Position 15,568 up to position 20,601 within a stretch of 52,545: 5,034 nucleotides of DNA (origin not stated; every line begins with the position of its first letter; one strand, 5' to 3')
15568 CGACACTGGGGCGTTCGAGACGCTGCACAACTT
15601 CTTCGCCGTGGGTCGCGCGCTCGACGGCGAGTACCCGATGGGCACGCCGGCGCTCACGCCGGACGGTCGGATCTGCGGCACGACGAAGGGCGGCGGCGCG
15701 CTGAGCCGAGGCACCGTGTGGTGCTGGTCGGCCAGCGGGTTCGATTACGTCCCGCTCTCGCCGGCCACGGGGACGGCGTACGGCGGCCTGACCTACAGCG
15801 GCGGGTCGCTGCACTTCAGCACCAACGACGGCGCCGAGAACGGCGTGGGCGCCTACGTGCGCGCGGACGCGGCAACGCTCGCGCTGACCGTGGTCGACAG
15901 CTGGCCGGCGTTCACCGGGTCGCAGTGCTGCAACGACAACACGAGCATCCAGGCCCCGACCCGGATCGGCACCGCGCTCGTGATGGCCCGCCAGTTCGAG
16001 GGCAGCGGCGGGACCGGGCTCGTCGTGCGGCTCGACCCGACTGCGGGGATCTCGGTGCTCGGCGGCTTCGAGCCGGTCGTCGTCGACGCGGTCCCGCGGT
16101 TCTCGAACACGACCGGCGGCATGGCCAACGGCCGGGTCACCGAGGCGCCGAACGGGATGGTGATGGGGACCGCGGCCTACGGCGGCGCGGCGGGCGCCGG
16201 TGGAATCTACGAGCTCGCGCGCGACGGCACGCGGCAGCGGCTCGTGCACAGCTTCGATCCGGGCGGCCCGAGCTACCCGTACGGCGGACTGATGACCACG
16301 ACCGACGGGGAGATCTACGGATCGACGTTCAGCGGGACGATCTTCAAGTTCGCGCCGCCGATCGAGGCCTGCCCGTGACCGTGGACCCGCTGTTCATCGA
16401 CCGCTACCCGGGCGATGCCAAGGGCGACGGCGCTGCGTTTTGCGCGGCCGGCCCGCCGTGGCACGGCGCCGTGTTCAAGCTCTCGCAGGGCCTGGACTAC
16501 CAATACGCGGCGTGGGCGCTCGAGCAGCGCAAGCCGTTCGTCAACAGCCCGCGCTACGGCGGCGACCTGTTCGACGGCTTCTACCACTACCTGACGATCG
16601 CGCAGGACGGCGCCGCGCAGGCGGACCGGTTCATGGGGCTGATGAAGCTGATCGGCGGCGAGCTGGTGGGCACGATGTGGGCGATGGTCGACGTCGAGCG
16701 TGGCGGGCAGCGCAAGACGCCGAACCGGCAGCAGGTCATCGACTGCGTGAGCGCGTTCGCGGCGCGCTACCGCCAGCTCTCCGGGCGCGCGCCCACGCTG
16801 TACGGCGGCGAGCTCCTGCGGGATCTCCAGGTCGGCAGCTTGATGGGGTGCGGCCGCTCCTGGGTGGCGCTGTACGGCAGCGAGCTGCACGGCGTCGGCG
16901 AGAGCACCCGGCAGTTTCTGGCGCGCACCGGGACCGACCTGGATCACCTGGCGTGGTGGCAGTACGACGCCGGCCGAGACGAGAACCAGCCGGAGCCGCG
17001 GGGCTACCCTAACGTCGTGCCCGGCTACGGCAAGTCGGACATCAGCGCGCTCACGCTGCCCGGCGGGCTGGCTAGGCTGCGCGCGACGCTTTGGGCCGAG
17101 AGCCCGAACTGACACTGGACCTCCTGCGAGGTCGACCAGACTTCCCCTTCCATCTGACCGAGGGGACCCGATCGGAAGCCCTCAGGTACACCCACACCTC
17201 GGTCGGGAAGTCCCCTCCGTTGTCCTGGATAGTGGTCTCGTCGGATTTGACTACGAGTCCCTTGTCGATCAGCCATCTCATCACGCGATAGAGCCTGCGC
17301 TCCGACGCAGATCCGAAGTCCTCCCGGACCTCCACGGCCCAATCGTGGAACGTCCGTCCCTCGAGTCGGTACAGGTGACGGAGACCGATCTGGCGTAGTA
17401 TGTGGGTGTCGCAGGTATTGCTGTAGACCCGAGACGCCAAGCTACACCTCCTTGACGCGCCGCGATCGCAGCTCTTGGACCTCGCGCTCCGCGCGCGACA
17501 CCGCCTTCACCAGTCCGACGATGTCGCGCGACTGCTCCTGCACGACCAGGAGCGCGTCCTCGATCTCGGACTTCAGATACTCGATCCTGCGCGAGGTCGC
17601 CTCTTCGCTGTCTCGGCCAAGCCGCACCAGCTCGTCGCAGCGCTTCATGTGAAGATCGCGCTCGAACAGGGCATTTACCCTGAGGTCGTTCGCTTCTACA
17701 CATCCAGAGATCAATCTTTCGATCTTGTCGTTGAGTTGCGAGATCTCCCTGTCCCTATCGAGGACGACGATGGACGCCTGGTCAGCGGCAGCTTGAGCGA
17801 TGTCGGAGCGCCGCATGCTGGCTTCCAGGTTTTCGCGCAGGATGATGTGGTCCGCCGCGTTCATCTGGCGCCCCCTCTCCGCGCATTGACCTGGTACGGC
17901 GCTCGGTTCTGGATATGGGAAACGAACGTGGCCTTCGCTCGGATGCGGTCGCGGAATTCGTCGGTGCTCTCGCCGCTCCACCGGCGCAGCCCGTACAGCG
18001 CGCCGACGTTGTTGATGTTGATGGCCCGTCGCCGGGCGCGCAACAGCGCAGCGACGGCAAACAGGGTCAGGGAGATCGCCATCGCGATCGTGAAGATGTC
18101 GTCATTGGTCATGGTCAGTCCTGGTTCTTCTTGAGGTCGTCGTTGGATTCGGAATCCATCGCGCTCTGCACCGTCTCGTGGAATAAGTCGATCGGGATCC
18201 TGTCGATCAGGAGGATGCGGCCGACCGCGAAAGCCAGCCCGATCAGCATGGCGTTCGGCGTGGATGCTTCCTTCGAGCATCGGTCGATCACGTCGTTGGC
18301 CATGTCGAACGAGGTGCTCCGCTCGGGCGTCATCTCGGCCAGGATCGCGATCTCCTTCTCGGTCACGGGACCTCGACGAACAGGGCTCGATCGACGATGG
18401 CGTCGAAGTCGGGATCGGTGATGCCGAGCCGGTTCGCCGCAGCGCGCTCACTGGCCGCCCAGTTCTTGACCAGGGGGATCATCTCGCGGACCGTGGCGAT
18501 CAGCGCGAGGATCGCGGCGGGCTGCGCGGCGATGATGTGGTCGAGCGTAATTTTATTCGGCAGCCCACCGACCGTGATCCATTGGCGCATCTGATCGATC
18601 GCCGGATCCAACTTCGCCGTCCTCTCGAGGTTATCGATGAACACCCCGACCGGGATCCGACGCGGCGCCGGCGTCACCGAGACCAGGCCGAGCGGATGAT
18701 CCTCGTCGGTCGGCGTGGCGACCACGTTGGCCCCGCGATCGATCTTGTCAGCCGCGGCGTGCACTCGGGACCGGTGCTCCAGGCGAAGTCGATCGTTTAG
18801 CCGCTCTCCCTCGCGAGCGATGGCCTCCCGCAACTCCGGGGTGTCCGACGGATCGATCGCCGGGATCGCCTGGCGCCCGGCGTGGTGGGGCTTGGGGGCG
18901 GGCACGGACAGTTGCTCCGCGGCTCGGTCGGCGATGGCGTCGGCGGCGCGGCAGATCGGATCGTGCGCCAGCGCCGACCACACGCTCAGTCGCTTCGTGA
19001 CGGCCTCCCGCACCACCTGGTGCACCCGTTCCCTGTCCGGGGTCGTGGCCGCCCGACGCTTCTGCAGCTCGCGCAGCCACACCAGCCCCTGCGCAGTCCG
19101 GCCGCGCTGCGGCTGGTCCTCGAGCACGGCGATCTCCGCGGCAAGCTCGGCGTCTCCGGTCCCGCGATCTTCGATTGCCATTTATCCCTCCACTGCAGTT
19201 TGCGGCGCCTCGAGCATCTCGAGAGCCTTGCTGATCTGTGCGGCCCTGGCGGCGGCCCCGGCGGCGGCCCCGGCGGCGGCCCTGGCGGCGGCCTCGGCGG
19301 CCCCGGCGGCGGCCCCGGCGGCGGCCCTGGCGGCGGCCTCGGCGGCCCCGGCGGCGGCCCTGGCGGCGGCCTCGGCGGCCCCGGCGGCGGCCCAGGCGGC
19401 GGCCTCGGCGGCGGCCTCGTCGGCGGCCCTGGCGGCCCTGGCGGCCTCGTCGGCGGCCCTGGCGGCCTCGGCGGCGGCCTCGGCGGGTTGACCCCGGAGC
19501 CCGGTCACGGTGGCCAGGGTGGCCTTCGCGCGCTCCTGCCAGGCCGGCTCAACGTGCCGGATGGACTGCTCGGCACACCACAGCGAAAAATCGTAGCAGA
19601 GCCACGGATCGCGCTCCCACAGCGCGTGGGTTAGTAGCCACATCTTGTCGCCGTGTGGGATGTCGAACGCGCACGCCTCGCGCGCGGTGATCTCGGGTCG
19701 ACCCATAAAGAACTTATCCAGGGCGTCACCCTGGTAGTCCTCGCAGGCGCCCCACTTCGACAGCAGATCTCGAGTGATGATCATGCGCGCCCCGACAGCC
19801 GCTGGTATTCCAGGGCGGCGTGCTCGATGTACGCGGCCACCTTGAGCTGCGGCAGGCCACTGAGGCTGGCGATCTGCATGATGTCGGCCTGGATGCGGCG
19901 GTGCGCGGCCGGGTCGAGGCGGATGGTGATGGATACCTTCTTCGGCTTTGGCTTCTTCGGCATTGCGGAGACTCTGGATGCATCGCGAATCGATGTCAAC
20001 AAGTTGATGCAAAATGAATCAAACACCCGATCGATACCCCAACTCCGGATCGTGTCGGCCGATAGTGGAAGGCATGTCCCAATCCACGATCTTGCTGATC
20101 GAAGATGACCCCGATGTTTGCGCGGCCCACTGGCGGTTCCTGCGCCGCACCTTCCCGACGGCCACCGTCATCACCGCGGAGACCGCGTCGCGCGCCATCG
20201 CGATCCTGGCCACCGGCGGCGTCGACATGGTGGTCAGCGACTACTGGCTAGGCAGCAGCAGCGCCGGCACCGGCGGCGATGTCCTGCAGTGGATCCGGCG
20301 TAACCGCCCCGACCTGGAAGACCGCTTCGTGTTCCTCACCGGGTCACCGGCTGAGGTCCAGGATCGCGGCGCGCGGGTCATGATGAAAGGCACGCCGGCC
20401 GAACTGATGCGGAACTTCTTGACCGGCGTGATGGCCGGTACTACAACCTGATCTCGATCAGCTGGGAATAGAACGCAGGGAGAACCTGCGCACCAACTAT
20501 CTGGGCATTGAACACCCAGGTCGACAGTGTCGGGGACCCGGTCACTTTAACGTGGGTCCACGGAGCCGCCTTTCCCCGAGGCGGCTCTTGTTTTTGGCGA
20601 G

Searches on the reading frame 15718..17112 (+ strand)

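Call 74: search_protein_families(library=pfam, proteins=[window:15718-17112:+], max_evalue=0.001)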
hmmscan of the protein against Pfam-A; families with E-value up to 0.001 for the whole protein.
window:15718-17112:+ (464 aa): 1 family
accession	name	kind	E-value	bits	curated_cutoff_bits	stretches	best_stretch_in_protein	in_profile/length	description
PF01183.26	Glyco_hydro_25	-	6.2e-08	33.6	27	1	283-417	49-172/180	Glycosyl hydrolases family 25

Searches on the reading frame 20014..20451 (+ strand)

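Call 35: search_protein_families(library=pfam, proteins=[window:20014-20451:+], max_evalue=0.01)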
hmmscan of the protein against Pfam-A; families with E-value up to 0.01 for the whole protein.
window:20014-20451:+ (145 aa): 2 families
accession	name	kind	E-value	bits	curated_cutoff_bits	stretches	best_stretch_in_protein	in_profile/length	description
PF00072.30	Response_reg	-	1e-06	29.3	30.2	1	26-109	1-77/111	Response regulator receiver domain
PF20274.4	cREC_REC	-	3.9e-05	24.7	27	1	45-106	9-70/88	Cyclic-phosphate processing Receiver domain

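Call 36: search_protein_families(library=phrogs, proteins=[window:20014-20451:+], max_evalue=0.001)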
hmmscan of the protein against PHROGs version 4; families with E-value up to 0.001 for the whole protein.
window:20014-20451:+ (145 aa): 1 family
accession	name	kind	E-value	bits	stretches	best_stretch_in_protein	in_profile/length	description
phrog_731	-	unknown function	3.8e-05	24.1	1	24-109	2-80/227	-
